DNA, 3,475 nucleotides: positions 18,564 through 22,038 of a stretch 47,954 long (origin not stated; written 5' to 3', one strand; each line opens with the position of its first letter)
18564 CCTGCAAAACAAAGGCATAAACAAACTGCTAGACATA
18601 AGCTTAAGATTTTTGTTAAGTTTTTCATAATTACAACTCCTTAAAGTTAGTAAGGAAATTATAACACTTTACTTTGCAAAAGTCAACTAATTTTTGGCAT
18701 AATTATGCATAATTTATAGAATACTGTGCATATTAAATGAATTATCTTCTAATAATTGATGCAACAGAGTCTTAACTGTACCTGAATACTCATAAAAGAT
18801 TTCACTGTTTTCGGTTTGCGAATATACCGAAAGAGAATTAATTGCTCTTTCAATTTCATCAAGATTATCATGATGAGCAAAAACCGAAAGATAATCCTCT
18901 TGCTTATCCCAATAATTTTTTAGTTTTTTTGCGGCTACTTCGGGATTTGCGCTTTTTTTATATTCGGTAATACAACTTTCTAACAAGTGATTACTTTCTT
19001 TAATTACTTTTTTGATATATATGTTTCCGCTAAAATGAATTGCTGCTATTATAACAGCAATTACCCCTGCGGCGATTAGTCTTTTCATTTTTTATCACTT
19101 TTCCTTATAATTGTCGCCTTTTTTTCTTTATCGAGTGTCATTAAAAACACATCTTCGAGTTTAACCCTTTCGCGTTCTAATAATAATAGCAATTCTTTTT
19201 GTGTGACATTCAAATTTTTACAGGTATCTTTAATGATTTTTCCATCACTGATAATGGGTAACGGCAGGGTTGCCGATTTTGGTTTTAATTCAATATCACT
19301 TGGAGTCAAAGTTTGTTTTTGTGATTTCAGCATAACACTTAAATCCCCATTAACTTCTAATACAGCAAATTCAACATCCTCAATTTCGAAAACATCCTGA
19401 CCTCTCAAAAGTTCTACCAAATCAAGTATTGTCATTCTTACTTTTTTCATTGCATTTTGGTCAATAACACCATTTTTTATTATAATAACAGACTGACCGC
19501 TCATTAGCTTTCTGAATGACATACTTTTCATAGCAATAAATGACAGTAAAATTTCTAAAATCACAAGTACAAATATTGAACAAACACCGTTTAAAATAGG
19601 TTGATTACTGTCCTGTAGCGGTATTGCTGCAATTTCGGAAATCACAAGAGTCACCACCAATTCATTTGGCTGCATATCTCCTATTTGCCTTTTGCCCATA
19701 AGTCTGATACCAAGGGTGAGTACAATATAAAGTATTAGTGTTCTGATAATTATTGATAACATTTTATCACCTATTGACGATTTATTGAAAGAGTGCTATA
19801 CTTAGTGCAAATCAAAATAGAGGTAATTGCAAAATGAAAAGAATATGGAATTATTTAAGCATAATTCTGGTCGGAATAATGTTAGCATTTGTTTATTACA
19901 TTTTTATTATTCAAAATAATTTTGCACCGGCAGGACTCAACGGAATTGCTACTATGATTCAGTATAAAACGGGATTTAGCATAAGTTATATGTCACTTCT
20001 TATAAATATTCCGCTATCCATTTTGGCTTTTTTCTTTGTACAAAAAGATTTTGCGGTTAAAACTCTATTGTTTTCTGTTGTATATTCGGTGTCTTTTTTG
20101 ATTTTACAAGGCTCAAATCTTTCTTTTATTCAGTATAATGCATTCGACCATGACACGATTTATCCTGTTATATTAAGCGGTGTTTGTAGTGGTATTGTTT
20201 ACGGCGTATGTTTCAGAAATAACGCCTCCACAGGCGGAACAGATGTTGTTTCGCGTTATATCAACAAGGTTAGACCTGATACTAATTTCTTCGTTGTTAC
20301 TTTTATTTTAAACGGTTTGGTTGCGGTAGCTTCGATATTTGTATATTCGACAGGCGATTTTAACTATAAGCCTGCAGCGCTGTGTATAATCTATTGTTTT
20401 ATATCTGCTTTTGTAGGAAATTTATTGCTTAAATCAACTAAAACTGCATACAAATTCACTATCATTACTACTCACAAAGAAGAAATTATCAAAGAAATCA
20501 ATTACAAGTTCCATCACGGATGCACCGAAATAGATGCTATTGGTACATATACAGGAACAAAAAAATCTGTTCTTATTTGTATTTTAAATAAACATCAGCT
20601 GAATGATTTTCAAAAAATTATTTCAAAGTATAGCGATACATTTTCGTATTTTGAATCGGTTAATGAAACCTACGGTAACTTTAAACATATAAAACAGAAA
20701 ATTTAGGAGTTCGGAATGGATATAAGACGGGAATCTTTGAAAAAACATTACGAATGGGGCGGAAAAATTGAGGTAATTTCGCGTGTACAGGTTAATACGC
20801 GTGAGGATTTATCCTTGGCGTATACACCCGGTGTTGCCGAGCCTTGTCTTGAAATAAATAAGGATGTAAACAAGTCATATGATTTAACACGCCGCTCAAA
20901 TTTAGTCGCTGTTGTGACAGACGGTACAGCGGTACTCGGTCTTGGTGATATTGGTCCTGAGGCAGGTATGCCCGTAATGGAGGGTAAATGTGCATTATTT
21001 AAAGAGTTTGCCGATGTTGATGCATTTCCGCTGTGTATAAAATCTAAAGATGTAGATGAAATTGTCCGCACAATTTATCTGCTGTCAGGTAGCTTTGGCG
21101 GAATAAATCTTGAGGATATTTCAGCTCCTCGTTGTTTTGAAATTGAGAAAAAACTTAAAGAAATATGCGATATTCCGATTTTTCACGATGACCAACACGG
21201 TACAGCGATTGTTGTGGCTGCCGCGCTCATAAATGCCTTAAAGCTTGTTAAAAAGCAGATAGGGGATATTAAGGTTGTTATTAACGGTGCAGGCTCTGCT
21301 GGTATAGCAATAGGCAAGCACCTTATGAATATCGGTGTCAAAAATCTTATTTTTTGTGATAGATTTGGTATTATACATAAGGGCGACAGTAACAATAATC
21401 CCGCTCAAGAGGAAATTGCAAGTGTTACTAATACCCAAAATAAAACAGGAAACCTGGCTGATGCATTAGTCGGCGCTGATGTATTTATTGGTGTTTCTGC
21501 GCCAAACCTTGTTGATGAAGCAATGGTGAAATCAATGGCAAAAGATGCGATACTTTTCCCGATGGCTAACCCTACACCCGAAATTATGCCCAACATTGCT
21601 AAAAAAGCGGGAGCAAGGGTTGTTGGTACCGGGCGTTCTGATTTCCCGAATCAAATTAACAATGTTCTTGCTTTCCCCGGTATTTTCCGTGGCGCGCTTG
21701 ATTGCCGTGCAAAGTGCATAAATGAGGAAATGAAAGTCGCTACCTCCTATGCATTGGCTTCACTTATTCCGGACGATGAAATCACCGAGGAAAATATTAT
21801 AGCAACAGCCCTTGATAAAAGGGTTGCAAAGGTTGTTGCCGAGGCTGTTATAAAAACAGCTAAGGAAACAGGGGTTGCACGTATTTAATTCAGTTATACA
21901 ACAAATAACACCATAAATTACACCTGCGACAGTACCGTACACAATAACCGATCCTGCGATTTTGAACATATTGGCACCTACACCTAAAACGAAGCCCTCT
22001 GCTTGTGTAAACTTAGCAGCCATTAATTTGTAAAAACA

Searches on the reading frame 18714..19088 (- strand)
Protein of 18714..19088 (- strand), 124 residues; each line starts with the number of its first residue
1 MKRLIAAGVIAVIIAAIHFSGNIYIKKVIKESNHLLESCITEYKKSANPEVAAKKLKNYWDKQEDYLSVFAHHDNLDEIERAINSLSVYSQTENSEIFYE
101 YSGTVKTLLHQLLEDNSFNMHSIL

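Call 5: search_protein_families(library=pfam, proteins=[window:18714-19088:-], max_evalue=0.01)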
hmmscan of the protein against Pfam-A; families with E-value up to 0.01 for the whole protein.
window:18714-19088:- (124 aa): 1 family
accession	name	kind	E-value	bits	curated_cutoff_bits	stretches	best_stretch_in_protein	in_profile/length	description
PF14276.11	DUF4363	-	8.3e-14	51.9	27.5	1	22-123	4-107/107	Domain of unknown function (DUF4363)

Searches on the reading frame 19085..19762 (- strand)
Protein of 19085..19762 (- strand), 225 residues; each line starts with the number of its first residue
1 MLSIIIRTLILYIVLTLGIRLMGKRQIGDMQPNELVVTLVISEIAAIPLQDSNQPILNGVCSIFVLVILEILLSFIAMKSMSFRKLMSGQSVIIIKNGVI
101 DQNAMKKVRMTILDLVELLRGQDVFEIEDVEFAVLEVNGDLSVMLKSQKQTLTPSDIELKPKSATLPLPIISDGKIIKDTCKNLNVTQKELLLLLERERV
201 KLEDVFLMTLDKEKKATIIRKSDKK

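Call 5: search_protein_families(library=pfam, proteins=[window:19085-19762:-], max_evalue=0.01)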
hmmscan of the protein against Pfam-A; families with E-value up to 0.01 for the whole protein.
window:19085-19762:- (225 aa): 1 family
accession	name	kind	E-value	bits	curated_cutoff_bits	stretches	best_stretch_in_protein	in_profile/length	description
PF04239.17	DUF421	-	8.3e-36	122.7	23.6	1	79-211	2-129/129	YetF C-terminal domain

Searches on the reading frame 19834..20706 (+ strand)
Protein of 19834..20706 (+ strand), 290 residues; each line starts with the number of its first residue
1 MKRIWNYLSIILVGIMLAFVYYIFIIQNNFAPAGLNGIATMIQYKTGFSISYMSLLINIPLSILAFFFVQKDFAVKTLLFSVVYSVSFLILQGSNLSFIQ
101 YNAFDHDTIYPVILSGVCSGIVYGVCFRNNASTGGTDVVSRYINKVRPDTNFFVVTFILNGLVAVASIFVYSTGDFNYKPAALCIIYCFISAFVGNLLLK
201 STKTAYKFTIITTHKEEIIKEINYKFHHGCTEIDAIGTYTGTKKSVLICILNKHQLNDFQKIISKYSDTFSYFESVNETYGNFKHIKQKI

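Call 5: search_protein_families(library=pfam, proteins=[window:19834-20706:+], max_evalue=0.01)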
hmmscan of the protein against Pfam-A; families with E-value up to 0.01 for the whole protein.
window:19834-20706:+ (290 aa): 2 families
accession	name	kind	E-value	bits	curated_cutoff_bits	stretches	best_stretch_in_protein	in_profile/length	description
PF02588.21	YitT_membrane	-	2.6e-39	135.2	24.3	1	7-222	2-204/205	Uncharacterised 5xTM membrane BCR, YitT family COG1284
PF10035.14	DUF2179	-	2.7e-10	40.3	22.8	1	228-281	1-55/55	Uncharacterized protein conserved in bacteria (DUF2179)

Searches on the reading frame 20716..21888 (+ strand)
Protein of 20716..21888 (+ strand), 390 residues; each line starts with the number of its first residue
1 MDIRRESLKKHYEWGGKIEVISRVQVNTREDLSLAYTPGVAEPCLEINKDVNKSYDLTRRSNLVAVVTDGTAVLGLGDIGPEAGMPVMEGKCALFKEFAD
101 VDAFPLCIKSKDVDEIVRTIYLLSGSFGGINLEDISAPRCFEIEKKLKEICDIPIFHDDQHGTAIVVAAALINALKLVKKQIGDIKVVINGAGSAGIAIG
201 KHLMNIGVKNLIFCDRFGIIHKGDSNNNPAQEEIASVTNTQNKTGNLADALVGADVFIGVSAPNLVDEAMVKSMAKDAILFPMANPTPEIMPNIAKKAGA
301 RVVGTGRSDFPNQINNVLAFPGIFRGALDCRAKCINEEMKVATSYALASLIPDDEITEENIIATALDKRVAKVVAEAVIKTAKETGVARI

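Call 5: search_protein_families(library=pfam, proteins=[window:20716-21888:+], max_evalue=0.01)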
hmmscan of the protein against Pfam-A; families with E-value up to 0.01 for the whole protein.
window:20716-21888:+ (390 aa): 3 families
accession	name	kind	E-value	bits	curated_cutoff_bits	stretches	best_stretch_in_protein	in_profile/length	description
PF00390.24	malic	-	4.2e-31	108.6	23.1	1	17-148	3-182/182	Malic enzyme, N-terminal domain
PF03949.21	Malic_M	-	2.1e-22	80.1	23.5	1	162-382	3-257/258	Malic enzyme, NAD binding domain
PF01262.27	AlaDh_PNT_C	-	9.5e-05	22.4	23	1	184-283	28-128/214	Alanine dehydrogenase/PNT, C-terminal domain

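Call 28: find_encoding_contigs(protein=window:20716-21885:+, flank=10000, max_places=10)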
Protein window:20716-21885:+ (390 aa): no gene with exactly this product is on record in the collection.
